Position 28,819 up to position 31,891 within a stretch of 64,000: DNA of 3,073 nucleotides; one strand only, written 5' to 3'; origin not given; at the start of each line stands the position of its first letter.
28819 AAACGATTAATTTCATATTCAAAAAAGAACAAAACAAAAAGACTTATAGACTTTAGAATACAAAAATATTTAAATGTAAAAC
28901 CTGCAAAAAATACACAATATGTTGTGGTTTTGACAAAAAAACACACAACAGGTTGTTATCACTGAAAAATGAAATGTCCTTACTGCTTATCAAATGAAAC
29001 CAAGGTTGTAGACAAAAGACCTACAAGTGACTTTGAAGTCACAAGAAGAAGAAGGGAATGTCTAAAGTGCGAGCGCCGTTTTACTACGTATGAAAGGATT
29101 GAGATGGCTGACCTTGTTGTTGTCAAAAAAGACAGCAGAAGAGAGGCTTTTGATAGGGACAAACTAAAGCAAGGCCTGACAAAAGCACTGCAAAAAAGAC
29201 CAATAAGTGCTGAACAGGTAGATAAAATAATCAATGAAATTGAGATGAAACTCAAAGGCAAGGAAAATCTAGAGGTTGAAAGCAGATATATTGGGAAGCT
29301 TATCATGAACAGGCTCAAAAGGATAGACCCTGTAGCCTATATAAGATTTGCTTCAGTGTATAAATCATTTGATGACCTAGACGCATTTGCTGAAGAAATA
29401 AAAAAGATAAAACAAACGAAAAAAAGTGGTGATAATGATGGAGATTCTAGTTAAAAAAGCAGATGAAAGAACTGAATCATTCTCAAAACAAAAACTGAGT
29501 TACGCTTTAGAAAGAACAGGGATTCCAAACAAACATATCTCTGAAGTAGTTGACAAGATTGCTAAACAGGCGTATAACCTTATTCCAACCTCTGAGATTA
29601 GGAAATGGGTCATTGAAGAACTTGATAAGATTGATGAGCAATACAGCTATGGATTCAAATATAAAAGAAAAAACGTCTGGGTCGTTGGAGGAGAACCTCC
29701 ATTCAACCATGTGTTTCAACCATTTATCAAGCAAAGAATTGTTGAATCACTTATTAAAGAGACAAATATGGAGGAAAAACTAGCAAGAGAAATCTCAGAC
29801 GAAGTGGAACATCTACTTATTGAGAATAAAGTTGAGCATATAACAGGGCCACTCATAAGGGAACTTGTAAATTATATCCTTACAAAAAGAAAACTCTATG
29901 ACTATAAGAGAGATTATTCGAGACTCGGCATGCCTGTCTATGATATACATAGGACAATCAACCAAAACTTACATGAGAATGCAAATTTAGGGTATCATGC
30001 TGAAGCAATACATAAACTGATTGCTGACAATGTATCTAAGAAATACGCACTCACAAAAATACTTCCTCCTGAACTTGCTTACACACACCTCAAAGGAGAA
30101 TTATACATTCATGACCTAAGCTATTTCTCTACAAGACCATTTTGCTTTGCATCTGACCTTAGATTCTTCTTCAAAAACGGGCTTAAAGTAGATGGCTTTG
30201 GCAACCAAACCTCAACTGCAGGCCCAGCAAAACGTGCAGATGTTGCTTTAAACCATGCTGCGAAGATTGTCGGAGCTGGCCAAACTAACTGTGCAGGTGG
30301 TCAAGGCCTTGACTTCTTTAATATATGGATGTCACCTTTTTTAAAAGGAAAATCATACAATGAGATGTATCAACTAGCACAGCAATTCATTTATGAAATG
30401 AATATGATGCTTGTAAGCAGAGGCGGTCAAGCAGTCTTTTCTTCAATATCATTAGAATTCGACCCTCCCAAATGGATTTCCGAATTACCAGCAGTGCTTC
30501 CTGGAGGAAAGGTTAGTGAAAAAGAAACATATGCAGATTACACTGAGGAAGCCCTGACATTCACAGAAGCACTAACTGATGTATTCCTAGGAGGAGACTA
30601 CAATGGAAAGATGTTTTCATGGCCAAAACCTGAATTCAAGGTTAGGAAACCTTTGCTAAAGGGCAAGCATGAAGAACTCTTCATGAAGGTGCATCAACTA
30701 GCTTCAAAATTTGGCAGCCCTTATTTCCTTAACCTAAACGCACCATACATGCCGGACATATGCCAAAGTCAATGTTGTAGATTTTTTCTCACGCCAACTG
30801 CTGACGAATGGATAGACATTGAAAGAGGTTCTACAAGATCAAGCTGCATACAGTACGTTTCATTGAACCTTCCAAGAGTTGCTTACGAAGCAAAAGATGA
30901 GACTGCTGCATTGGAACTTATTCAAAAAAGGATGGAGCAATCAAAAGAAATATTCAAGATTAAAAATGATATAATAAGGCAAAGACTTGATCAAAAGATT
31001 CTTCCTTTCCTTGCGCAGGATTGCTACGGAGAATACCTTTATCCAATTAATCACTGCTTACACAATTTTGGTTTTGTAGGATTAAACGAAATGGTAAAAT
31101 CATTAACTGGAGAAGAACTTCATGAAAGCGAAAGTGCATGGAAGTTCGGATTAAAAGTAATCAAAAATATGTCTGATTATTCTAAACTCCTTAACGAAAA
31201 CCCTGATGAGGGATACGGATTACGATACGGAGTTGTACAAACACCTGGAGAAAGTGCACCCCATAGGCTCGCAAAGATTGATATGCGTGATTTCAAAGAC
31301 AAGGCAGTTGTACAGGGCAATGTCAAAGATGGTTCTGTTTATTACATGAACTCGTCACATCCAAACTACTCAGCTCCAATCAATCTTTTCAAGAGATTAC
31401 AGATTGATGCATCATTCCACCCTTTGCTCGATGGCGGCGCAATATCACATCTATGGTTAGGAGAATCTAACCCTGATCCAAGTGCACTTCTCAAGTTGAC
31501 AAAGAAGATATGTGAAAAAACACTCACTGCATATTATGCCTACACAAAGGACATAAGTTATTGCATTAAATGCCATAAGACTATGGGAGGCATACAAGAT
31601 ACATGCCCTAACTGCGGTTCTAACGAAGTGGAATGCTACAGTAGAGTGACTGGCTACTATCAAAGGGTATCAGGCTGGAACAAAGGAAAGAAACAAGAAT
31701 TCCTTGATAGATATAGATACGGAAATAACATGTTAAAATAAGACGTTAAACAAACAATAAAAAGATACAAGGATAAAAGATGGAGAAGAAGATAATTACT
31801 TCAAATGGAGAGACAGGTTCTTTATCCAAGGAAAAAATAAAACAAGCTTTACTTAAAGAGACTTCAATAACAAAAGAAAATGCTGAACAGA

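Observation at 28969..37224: Three tandem class III ribonucleotide reductases in one operon with one activase and two thioredoxin-fold proteins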

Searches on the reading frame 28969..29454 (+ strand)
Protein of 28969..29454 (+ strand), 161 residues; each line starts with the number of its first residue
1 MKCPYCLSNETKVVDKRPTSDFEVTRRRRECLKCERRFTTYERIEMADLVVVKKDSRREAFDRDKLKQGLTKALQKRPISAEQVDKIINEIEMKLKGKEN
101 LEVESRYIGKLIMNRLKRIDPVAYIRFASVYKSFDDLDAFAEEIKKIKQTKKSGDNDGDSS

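Call 3: search_protein_families(library=pfam, proteins=[window:28969-29454:+])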
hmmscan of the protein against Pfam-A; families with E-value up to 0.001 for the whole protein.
window:28969-29454:+ (161 aa): 2 families
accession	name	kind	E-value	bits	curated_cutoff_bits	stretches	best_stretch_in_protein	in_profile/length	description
PF03477.21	ATP-cone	-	9.1e-19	68.2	25.8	1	50-136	2-87/88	ATP cone domain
PF22811.2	Zn_ribbon_NrdR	-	1.1e-17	64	27.2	1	1-42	1-42/42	Transcriptional repressor NrdR-like, N-terminal domain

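Call 4: search_protein_families(library=ncbifam, proteins=[window:28969-29454:+])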
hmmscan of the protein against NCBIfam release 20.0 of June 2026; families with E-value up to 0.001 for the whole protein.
window:28969-29454:+ (161 aa): 2 families
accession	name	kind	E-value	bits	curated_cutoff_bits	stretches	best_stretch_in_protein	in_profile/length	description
TIGR00244.1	TIGR00244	equivalog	6.2e-58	195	124.65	1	1-146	1-146/147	transcriptional regulator NrdR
NF006732.0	PRK09263.1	equivalog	0.00044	18.8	657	1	49-137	3-90/712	anaerobic ribonucleoside-triphosphate reductase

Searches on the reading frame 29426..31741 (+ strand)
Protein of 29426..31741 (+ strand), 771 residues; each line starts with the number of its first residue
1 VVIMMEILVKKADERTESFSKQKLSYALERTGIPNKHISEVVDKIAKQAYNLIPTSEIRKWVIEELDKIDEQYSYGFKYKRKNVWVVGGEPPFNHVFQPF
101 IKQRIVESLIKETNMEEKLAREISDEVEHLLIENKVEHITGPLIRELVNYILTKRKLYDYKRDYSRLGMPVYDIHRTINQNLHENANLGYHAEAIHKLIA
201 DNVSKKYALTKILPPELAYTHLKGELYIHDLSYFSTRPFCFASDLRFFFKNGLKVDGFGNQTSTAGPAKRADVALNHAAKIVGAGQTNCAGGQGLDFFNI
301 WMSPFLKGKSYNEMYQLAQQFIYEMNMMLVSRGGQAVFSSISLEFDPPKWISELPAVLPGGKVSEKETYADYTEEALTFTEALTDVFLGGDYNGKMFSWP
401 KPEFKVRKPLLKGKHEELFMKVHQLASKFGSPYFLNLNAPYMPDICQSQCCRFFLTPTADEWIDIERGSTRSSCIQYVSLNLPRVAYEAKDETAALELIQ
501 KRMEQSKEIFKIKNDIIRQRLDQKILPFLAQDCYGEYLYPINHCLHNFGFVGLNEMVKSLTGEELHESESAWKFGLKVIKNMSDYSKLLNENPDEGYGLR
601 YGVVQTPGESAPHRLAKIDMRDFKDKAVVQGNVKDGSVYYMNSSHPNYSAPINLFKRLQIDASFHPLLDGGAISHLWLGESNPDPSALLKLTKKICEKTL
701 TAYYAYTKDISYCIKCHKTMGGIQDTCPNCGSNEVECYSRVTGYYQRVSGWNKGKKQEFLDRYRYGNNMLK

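Call 3: search_protein_families(library=pfam, proteins=[window:29426-31741:+])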
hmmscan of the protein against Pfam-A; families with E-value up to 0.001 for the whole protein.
window:29426-31741:+ (771 aa): 2 families
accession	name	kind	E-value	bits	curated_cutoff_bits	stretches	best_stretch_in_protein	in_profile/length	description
PF13597.11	NRDD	-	2.5e-148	495.7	26.2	1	184-765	1-562/562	Anaerobic ribonucleoside-triphosphate reductase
PF03477.21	ATP-cone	-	2.7e-13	50.7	25.8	2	8-68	2-69/88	ATP cone domain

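Call 4: search_protein_families(library=ncbifam, proteins=[window:29426-31741:+])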
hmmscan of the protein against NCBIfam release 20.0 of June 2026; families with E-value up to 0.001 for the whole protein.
window:29426-31741:+ (771 aa): 10 families
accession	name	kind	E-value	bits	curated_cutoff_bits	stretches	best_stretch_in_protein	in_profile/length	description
TIGR02487.1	NrdD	equivalog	1.1e-146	489.8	326.35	1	184-764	2-580/581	anaerobic ribonucleoside-triphosphate reductase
NF006126.0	PRK08270.1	equivalog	3.7e-95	319.6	548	1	8-765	4-681/684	ribonucleoside triphosphate reductase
NF006358.0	PRK08579.1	equivalog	2.3e-84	283.7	585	2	474-765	334-622/624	anaerobic ribonucleoside triphosphate reductase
NF005497.0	PRK07111.1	equivalog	5.9e-61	206.8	764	2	402-764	371-742/746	anaerobic ribonucleoside triphosphate reductase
NF006732.0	PRK09263.1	equivalog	2.1e-45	155.3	657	2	447-765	381-705/712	anaerobic ribonucleoside-triphosphate reductase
NF006127.0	PRK08271.1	equivalog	6.3e-43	147.1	545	1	199-763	87-625/631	anaerobic ribonucleoside-triphosphate reductase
NF011292.0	PRK14704.1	equivalog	3.5e-36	125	736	2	547-764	405-616/618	anaerobic ribonucleoside triphosphate reductase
TIGR02827.1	RNR_anaer_Bdell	equivalog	8.8e-30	103.8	568.3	1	212-763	71-595/596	anaerobic ribonucleoside-triphosphate reductase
NF003259.0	PRK04220.1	equivalog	0.00021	20.8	343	0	98-161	15-77/306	2-phosphoglycerate kinase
NF008994.0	PRK12337.1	equivalog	0.00038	19.1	603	1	5-164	88-250/492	2-phosphoglycerate kinase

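Call 16: find_related_loci(query=A1, collection=genome_contigs, flank=10000)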
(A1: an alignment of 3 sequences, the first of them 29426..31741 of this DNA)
Query A1 (771 aa) in genome_contigs; peptide patterns used: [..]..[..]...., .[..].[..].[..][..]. (x = any residue, [..] = any of these).
198 stretches matched a pattern; 6 encode a relative of the query (tblastn E <= 1e-3); 6 distinct loci.
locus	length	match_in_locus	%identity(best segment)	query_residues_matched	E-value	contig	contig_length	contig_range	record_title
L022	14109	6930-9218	86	5-769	0e+0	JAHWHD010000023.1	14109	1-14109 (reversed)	MAG: Candidatus Woesearchaeota archaeon isolate FT1_799 k127_5838424, whole genome shotgun sequence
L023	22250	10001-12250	45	9-766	0e+0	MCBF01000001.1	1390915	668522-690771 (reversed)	MAG: Candidatus Altiarchaeales archaeon IMC4 isolate IMC4_SM1 MSIBFv1_B, whole genome shotgun sequence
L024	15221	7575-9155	30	224-765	9e-57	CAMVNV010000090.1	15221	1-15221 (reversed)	MAG TPA_asm: uncultured Butyrivibrio sp. isolate SRR8387721_bin.9_metaWRAP_v1.3_MAG genome assembly, contig: ERZ14209545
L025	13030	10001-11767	24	203-736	1e-18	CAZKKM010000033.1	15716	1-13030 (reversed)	MAG TPA_asm: uncultured Muribaculaceae bacterium isolate SRP287540_co1_443 genome assembly, contig: NODE_3950_length_157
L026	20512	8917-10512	22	203-678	1e-11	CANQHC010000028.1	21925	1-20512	MAG: uncultured Clostridia bacterium isolate Lapin-028__bin33 genome assembly, contig: Lapin-028__NODE_2589_length_21925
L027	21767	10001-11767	23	203-736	2e-21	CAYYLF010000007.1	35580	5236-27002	MAG TPA_asm: uncultured Muribaculaceae bacterium isolate SRP287540_co2_52 genome assembly, contig: NODE_1125_length_3558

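Call 40: find_homologous_proteins(query=window:29426-31741:+)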
Query window:29426-31741:+ (771 aa): 870 proteins with E <= 0.001 among 8000 candidates; the best 120 are listed.
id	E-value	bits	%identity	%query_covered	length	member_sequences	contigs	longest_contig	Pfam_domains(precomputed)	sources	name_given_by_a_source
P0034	0.0e+0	1797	100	99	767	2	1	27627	PF03477.22,PF13597.12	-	-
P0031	0.0e+0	1568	86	99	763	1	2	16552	PF03477.22,PF13597.12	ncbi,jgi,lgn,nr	ncbi:anaerobic ribonucleoside-triphosphate reductase [Candidatus Woesearchaeota archaeon]|nr:anaerob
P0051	1.7e-273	928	54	98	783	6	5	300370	PF03477.22,PF13597.12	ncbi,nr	ncbi:MAG: anaerobic ribonucleoside-triphosphate reductase [Candidatus Parvarchaeota archaeon]|nr:ana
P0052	5.8e-272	923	54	99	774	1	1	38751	PF03477.22,PF13597.12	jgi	jgi:ribonucleoside-triphosphate reductase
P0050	3.9e-271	920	54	98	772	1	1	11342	PF03477.22,PF13597.12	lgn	-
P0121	1.7e-260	885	46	66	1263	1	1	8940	PF03477.22,PF14528.12,PF14890.12,PF13597.12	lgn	-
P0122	1.3e-253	862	51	98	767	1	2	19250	PF03477.22,PF13597.12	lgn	-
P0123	9.6e-253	859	51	99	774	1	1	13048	PF03477.22,PF13597.12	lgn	-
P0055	1.1e-252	859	52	99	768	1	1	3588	PF03477.22,PF13597.12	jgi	jgi:ribonucleoside-triphosphate reductase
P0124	2.5e-248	844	50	98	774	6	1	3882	PF03477.22,PF13597.12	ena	-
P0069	4.5e-248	844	50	98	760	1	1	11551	PF03477.22,PF13597.12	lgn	-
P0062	4.9e-246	837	50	99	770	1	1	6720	PF03477.22,PF13597.12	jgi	jgi:anaerobic ribonucleoside-triphosphate reductase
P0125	6.0e-246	836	50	98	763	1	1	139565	PF03477.22,PF13597.12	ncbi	ncbi:MAG: anaerobic ribonucleoside-triphosphate reductase [Candidatus Woesearchaeota archaeon]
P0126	6.6e-246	836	50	99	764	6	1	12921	PF03477.22,PF13597.12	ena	-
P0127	1.4e-245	835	49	98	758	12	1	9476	PF03477.22,PF13597.12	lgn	-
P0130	1.0e-243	829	49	99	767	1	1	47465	PF03477.22,PF13597.12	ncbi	-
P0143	7.6e-240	816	50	98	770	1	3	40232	PF03477.22,PF13597.12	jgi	-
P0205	4.0e-213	728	51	85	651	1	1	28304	PF13597.12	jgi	jgi:anaerobic ribonucleoside-triphosphate reductase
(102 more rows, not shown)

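Call 41: find_encoding_contigs(protein=P0125, flank=7000, max_places=1)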
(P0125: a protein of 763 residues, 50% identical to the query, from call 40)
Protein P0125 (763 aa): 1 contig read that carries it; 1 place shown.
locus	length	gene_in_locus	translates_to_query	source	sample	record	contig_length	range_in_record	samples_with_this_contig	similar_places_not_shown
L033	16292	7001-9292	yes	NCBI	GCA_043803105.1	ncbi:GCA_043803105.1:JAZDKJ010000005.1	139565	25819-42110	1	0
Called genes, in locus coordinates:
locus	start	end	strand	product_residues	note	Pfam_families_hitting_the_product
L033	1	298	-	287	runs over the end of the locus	-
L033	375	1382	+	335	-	PF01078:Mg_chelatase, PF07724:AAA_2 (weak), PF07726:AAA_3, PF07728:AAA_5, PF00493:MCM (weak), PF00158:Sigma54_activat (weak), PF01078:Mg_chelatase, PF17863:AAA_lid_2, +4 more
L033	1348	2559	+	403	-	PF05762:VWA_CoxE (weak), PF01882:DUF58 (weak), PF00092:VWA, PF13519:VWA_2, PF13768:VWA_3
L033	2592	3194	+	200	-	PF00149:Metallophos, PF12850:Metallophos_2, PF14582:Metallophos_3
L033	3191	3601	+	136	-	-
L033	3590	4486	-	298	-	PF04055:Radical_SAM, PF08608:Wyosine_form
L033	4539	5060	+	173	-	-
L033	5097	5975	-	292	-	PF04389:Peptidase_M28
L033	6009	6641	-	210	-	PF07853:DUF1648, PF13630:SdpI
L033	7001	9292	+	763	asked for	PF03477:ATP-cone, PF13597:NRDD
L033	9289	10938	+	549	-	PF04208:MtrA, PF00303:Thymidylat_synt, PF14251:PterinBD-DUF4346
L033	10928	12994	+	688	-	PF13597:NRDD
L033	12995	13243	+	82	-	PF13192:Thioredoxin_3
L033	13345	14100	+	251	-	PF04055:Radical_SAM, PF13353:Fer4_12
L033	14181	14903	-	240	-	-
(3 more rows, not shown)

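Call 42: find_encoding_contigs(protein=P0130, flank=7000, max_places=1)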
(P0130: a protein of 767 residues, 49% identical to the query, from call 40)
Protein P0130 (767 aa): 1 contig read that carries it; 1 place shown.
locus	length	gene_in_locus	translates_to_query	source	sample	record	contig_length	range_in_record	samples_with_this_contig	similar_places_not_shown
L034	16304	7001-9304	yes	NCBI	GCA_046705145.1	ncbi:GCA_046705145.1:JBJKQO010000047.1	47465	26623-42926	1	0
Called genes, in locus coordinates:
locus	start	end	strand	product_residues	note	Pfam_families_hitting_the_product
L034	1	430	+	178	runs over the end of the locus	-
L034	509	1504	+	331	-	-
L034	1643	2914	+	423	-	-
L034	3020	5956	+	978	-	PF16184:Cadherin_3 (faint), PF17803:Cadherin_4, PF17892:Cadherin_5, PF17963:Big_9, PF17803:Cadherin_4, PF17892:Cadherin_5, PF17963:Big_9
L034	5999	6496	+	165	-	-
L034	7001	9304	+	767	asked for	PF03477:ATP-cone (weak), PF13597:NRDD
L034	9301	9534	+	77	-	-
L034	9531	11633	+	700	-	PF13597:NRDD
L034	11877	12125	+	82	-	PF13192:Thioredoxin_3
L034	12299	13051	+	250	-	PF04055:Radical_SAM, PF13353:Fer4_12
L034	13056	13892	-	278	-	PF07505:DUF5131 (weak), PF04055:Radical_SAM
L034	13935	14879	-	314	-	-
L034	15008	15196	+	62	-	-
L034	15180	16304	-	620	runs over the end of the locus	PF04851:ResIII (faint), PF25199:nSTAND_NTPase5 (faint), PF00004:AAA (faint), PF09848:SLFN-g3_helicase, PF13401:AAA_22 (faint)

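Call 43: find_encoding_contigs(protein=P0143, flank=7000, max_places=1)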
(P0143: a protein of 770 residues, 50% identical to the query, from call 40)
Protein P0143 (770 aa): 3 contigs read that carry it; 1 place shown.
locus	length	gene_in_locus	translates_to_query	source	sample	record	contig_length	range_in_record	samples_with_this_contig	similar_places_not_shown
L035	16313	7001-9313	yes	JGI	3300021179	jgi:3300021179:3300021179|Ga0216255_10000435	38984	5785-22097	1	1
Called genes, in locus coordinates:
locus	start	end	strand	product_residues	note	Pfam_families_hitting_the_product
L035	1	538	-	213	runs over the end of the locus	PF00149:Metallophos, PF12850:Metallophos_2, PF14582:Metallophos_3 (faint)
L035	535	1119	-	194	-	PF01300:Sua5_yciO_yrdC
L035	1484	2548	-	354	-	PF13191:AAA_16 (weak), PF00931:NB-ARC, PF24883:NPHP3_N (faint), PF00004:AAA (weak), PF13401:AAA_22, PF22703:Cdc6_lid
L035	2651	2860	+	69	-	-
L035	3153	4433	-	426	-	PF02403:Seryl_tRNA_N, PF00587:tRNA-synt_2b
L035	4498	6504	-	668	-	PF01841:Transglut_core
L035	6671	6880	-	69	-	-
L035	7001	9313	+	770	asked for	PF03477:ATP-cone (weak), PF13597:NRDD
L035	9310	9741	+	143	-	PF00692:dUTPase, PF22769:DCD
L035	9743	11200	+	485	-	PF00303:Thymidylat_synt, PF14251:PterinBD-DUF4346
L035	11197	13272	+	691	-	PF13597:NRDD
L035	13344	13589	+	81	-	PF00462:Glutaredoxin (faint), PF13192:Thioredoxin_3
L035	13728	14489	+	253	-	PF04055:Radical_SAM, PF13353:Fer4_12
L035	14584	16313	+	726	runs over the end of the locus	-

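Call 44: find_encoding_contigs(protein=P0205, flank=7000, max_places=1)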
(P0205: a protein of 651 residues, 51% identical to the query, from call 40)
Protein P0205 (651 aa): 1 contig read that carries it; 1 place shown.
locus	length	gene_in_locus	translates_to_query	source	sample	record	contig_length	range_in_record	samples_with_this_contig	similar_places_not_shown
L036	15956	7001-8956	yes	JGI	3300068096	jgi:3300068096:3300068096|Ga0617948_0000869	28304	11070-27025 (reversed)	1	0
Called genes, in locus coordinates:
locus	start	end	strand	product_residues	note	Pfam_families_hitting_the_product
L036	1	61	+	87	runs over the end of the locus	-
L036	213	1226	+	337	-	PF01078:Mg_chelatase, PF20720:nSTAND3 (weak), PF00004:AAA (weak), PF07724:AAA_2 (weak), PF07726:AAA_3, PF07728:AAA_5, PF01078:Mg_chelatase, PF17863:AAA_lid_2, +4 more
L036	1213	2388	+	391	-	PF05762:VWA_CoxE (weak), PF00092:VWA, PF13768:VWA_3, PF13519:VWA_2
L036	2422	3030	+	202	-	PF00149:Metallophos, PF12850:Metallophos_2, PF14582:Metallophos_3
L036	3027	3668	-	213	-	PF03483:B3_4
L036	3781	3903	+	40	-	-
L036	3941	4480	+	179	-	PF01909:NTP_transf_2, PF18765:Polbeta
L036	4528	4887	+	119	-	-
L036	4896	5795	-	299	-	PF04055:Radical_SAM, PF08608:Wyosine_form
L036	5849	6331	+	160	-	-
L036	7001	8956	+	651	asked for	PF13597:NRDD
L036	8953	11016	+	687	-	PF13597:NRDD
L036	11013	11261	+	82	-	PF13192:Thioredoxin_3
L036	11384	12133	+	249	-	PF04055:Radical_SAM, PF13353:Fer4_12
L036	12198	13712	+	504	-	PF00963:Cohesin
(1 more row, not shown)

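Call 76: predict_structure(alignment_id=A2)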
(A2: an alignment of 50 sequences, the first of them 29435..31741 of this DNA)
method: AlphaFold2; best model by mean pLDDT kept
length: 768 residues; sequences in the alignment: 50
mean_pLDDT: 88.6   pTM: 0.83
mean pLDDT of the five models: 88.6, 87.5, 86.8, 85.3, 85.2
residues with pLDDT >= 90: 443; 70-90: 279; 50-70: 40; < 50: 6
segments of 3 or more residues with pLDDT < 50: 763-768
pLDDT, mean of each block of 10 residues (from residue 1): 79 88 85 90 90 89 88 71 66 78 91 94 88 83 92 90 80 79 73 87 91 93 93 91 94 89 96 94 88 94 98 97 75 83 91 95 93 98 93 88 93 97 91 88 66 79 82 95 95 98 98 97 93 91 94 97 97 98 94 91 79 95 94 93 90 92 88 83 96 93 90 88 92 84 85 88 41
secondary structure, 60 per line:
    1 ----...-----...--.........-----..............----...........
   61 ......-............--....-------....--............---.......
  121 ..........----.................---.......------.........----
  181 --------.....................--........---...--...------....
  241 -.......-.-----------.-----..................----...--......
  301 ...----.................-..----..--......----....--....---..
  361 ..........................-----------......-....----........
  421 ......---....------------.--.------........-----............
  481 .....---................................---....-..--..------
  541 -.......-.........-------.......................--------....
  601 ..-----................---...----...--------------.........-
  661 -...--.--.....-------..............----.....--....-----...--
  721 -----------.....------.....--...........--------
elements in order (helices of 4 or more, strands of 3 or more residues): E5-7 E13-15 H18-26 H32-45 H52-66 H68-79 E82-85 E93-96 H99-110 H114-130 E135-137 H138-151 H155-161 H168-176 H189-209 H212-219 E223-225 E237-240 H242-248 H268-285 E290-292 H295-303 H308-324 E336-341 H346-349 E352-355 E359-365 H366-386 E398-403 H405-408 H413-426 E430-433 H456-463 E469-478 H479-485 H489-520 H524-527 E542-548 H550-558 H566-588 E597-602 H608-623 E627-629 E634-636 H651-659 E670-674 H682-695 E700-704 E707-710 E716-718 E732-736 H750-760

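Call 79: fold_search(model_id=the predicted structure, library=pdb)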
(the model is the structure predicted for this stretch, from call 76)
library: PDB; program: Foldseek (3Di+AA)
matches with E <= 10: 416; with E <= 0.001: 84
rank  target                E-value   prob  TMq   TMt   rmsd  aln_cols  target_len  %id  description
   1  9d3x_A                1.7e-29  1.00  0.59  0.66  12.1       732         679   19  Crystal structure of S. thermophilus class III ribonucleotide reductase bound to dATP (released 2025-12-17)
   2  9dca_B                2.4e-29  1.00  0.61  0.66  12.6       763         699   19  S. thermophilus class III ribonucleotide reductase with ATP and TTP (released 2025-12-17)
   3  9dca_A                6.9e-29  1.00  0.61  0.67  12.3       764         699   19  S. thermophilus class III ribonucleotide reductase with ATP and TTP (released 2025-12-17)
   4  9dau_B                2.0e-28  1.00  0.62  0.68  11.2       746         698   19  S. thermophilus class III ribonucleotide reductase with dATP and TTP (released 2025-12-17)
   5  8p2s_B                2.4e-28  1.00  0.63  0.74   4.5       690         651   21  Cryo-EM structure of the anaerobic ribonucleotide reductase from Prevotella copri in its dimeric, ATP/dTTP/GTP-bound s (released 2023-09-13)
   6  8p23_B                3.4e-28  1.00  0.61  0.65   9.6       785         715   19  Cryo-EM structure of the anaerobic ribonucleotide reductase from Prevotella copri in its dimeric, ATP/CTP-bound state (released 2023-08-30)
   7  9d3x_B                4.5e-28  1.00  0.63  0.68  13.2       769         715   20  Crystal structure of S. thermophilus class III ribonucleotide reductase bound to dATP (released 2025-12-17)
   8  9dau_A                1.2e-26  1.00  0.61  0.67  14.2       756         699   19  S. thermophilus class III ribonucleotide reductase with dATP and TTP (released 2025-12-17)
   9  8p39_B                5.4e-26  1.00  0.61  0.71   5.2       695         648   20  Cryo-EM structure of the anaerobic ribonucleotide reductase from Prevotella copri in its dimeric, dGTP/ATP-bound state (released 2023-09-13)
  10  8p2c_A                6.9e-25  1.00  0.54  0.63   8.2       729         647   18  Cryo-EM structure of the anaerobic ribonucleotide reductase from Prevotella copri in its tetrameric state produced in  (released 2023-09-13)
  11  4coj_B                7.6e-25  1.00  0.57  0.71   9.3       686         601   18  Crystal structure of the anaerobic ribonucleotide reductase from Thermotoga maritima in complex with dATP and CTP (released 2015-05-06)
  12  4coj_A                1.2e-24  1.00  0.56  0.71   8.8       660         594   19  Crystal structure of the anaerobic ribonucleotide reductase from Thermotoga maritima in complex with dATP and CTP (released 2015-05-06)
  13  8p28_B                1.4e-24  1.00  0.50  0.59  11.2       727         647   18  Cryo-EM structure of the anaerobic ribonucleotide reductase from Prevotella copri in its tetrameric, dATP-bound state (released 2023-08-30)
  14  4u3e_B                1.5e-24  1.00  0.58  0.71   5.6       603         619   20  Anaerobic ribonucleotide reductase (released 2014-09-03)
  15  4u3e_A                2.5e-24  1.00  0.56  0.67   6.9       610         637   19  Anaerobic ribonucleotide reductase (released 2014-09-03)
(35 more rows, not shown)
